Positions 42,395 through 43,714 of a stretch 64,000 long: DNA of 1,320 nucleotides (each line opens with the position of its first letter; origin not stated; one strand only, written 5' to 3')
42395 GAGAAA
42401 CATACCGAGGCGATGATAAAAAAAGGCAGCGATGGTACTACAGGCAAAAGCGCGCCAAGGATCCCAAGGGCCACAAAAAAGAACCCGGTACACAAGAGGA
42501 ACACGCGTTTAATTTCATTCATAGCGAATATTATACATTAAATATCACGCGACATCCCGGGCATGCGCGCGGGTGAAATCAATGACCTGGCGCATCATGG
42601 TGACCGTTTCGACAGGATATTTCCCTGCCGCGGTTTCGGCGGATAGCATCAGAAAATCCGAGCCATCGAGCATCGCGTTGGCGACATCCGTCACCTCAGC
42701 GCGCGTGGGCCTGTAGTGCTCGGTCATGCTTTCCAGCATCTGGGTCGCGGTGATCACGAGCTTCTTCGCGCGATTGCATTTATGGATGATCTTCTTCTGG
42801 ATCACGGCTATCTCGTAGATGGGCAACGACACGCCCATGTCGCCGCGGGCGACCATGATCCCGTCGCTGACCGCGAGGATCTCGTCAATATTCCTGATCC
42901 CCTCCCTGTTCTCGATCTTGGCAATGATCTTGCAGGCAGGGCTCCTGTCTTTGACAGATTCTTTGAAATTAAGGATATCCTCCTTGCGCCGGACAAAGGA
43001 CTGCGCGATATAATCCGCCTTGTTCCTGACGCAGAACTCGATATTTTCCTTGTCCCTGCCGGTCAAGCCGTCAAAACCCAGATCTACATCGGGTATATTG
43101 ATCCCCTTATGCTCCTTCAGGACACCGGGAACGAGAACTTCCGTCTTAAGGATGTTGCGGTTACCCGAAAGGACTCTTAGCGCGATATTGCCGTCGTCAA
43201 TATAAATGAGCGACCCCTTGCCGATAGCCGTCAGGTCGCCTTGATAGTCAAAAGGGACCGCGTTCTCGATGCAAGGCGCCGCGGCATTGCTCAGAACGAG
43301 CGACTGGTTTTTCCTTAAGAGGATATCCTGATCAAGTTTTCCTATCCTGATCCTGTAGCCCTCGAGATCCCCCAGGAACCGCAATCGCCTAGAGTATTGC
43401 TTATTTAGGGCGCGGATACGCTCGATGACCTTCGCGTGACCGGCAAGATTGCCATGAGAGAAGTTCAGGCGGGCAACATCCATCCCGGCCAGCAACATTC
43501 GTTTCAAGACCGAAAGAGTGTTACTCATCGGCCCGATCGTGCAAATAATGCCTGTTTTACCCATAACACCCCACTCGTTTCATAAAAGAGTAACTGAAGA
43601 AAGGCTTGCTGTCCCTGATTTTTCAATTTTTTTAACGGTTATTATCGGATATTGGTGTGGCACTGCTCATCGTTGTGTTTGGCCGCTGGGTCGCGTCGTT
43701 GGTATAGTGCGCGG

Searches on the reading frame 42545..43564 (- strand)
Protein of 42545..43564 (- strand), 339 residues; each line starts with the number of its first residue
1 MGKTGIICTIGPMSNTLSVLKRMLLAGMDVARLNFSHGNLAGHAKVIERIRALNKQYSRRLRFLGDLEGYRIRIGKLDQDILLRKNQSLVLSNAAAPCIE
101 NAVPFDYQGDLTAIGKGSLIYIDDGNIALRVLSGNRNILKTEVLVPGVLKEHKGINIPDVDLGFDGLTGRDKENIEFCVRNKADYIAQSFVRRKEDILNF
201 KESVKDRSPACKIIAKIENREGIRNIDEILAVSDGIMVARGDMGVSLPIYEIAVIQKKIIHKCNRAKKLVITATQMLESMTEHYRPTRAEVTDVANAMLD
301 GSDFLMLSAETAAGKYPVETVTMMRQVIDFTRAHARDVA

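Call 7: search_protein_families(library=pfam, proteins=[window:42545-43564:-], max_evalue=0.01)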
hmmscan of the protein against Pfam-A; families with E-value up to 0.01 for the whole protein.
window:42545-43564:- (339 aa): 2 families
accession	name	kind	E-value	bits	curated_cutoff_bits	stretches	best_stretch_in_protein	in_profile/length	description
PF00224.27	PK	-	5.6e-110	367.9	30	1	3-321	3-328/328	Pyruvate kinase, barrel domain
PF03328.21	HpcH_HpaI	-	0.0016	18.2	25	1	173-246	100-157/221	HpcH/HpaI aldolase/citrate lyase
